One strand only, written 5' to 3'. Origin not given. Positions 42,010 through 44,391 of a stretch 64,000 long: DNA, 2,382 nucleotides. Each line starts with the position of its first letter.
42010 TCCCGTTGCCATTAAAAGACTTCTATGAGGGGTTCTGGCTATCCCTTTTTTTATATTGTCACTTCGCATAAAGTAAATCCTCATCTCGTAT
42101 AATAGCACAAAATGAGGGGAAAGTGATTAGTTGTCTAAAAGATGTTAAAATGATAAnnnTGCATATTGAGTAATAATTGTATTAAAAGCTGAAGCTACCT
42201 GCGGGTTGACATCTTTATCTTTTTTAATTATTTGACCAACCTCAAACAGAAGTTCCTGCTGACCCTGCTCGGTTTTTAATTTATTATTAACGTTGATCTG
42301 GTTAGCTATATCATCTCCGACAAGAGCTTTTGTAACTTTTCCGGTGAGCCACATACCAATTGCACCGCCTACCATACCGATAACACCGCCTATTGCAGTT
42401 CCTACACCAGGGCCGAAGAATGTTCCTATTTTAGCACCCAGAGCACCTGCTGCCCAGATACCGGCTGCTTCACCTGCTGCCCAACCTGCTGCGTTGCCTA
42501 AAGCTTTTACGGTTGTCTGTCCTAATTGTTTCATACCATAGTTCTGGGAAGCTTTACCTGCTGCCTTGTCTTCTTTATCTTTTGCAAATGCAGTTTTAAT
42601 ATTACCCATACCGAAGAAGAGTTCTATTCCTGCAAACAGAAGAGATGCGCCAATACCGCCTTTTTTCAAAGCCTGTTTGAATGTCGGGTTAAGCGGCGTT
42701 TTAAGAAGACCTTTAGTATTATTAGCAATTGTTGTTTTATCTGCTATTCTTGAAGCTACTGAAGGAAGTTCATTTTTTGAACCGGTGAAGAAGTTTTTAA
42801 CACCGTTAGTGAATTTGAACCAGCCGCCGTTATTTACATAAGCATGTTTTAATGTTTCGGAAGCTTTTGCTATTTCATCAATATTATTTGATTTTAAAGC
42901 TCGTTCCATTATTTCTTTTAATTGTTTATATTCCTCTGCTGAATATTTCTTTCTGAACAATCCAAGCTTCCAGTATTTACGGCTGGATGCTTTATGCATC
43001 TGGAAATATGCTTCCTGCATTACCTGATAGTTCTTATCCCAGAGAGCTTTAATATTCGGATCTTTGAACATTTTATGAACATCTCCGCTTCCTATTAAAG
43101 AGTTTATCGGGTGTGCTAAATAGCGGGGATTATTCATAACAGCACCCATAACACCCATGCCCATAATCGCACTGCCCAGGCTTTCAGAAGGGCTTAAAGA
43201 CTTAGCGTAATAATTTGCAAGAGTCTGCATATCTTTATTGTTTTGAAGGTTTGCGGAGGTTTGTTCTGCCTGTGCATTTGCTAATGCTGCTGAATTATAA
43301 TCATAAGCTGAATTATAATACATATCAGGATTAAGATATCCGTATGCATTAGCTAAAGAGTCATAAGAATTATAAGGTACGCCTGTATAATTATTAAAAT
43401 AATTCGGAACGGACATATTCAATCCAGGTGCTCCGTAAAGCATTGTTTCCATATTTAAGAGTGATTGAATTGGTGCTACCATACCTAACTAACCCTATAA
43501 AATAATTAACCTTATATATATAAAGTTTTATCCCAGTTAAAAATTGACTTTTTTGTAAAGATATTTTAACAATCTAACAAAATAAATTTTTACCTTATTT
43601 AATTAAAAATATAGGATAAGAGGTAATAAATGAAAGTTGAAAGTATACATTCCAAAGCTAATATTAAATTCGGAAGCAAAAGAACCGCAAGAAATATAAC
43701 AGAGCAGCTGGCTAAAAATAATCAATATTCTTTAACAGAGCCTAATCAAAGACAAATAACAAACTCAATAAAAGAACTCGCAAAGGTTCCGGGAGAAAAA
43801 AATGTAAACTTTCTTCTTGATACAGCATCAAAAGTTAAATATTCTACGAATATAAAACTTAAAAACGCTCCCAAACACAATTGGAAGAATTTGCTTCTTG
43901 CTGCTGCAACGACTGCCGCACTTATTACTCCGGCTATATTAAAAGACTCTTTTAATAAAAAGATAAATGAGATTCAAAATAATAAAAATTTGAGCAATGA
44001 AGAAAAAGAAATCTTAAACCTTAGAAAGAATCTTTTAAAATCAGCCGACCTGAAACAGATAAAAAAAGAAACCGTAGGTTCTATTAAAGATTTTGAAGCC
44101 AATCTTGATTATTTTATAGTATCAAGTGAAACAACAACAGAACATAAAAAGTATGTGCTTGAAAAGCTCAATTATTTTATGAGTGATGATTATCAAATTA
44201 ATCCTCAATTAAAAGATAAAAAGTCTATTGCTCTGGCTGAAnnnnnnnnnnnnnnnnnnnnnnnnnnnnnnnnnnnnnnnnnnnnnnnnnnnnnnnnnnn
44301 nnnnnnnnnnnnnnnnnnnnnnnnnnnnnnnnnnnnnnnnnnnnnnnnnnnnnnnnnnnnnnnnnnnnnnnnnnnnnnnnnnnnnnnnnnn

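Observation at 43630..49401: A 1923-aa giant protein carries what looks like a papain-like catalytic core split by a ~690-residue helical insertion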

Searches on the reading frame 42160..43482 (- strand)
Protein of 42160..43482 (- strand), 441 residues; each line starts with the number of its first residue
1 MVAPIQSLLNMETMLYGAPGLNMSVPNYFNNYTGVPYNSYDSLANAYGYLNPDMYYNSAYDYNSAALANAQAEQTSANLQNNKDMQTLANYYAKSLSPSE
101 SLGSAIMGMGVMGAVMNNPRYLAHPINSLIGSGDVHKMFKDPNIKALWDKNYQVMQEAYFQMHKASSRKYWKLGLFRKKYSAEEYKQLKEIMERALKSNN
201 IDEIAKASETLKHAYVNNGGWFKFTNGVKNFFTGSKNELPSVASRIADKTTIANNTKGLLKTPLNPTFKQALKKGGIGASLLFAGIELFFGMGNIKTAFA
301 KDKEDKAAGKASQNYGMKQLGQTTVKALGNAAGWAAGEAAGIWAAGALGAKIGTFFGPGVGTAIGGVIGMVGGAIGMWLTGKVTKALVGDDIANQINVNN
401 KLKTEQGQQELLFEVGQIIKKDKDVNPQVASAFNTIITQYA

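Call 17: search_protein_families(library=pfam, proteins=[window:42160-43482:-], max_evalue=0.01)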
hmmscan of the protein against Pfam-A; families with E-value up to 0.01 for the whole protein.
window:42160-43482:- (441 aa): 0 families

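Call 62: search_protein_families(library=padloc, proteins=[window:42160-43482:-], max_evalue=1)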
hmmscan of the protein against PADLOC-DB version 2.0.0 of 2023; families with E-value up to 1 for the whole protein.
window:42160-43482:- (441 aa): 1 family
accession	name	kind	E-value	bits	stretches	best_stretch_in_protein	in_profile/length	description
PDLC03842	LeoB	-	0.0013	15.7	1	342-375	441-473/568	-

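Call 63: search_protein_families(library=phrogs, proteins=[window:42160-43482:-], max_evalue=1)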
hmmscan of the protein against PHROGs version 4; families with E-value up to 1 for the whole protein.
window:42160-43482:- (441 aa): 10 families
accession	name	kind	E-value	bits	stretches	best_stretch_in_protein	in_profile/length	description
phrog_794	-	tail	5.3e-09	36.3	1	262-431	581-714/763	tail length tape measure protein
phrog_167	-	tail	1.3e-06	27.4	1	68-426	390-761/1555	tail length tape measure protein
phrog_11489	-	unknown function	0.0002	20.5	1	328-392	718-779/1717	-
phrog_24596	-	unknown function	0.00066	19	1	328-401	707-784/1052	-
phrog_10341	-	lysis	0.0033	17.3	1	243-404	41-213/577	endolysin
phrog_30731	-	unknown function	0.0094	15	1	325-384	872-932/1060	-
phrog_14486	-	unknown function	0.012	15.8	1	336-383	360-408/489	-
phrog_20938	-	unknown function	0.058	12.5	1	256-397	739-858/1028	-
phrog_29560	-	unknown function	0.13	13.6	1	285-370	8-90/111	-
phrog_22557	-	unknown function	0.2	12.7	1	297-395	17-119/136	-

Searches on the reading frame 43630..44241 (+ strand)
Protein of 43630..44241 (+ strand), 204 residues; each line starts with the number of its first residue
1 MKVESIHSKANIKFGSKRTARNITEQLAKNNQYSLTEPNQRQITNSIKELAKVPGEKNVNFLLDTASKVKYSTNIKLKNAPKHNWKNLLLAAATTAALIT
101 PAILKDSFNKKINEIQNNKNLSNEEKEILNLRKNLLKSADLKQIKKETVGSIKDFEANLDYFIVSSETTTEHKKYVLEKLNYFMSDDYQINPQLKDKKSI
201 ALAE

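Call 70: find_homologous_proteins(query=A6, max_evalue=0.001)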
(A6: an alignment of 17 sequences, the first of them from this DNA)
Query A6 (17 sequences) (204 aa, profile of the alignment): 36 proteins with E <= 0.001 among 4452 candidates.
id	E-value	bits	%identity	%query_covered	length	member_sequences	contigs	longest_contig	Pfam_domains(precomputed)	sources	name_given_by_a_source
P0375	3.8e-83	296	57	100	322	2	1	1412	-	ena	-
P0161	1.1e-82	295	57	100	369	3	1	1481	-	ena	-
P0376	1.2e-82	295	59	100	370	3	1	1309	-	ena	-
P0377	3.3e-82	293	60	100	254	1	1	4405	-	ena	-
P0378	3.1e-81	290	75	96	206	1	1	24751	-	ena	-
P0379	2.7e-78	280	59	95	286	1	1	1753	-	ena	-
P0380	1.6e-76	275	44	94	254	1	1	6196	-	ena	-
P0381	6.3e-76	273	44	94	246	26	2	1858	-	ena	-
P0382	6.5e-76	273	43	95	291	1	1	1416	-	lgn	-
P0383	1.2e-72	262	43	94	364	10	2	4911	-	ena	-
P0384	1.9e-72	261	44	94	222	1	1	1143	-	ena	-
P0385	2.4e-72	261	57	96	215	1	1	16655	-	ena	-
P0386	1.3e-71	258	42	100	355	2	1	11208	-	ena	-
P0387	1.5e-71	258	41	100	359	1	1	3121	-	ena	-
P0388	1.1e-69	252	59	90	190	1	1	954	-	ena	-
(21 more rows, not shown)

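Call 71: search_solved_structures(query=A6, max_evalue=10)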
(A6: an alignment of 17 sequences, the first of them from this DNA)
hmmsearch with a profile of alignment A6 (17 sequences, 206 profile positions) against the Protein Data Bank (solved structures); distinct sequences matched with E-value up to 10: 4.
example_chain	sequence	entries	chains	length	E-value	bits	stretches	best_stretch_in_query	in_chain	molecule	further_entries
3m34_A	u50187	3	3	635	0.073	15.9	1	49-100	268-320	Transketolase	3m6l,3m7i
3l84_A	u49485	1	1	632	0.073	15.9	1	49-100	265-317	Transketolase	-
3b07_B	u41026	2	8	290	0.16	14.9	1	107-177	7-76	Gamma-hemolysin component A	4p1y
6yhh_A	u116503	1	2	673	0.29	14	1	25-96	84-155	Beta-N-acetylglucosaminidase-like protein Glycoside hydrolase family 20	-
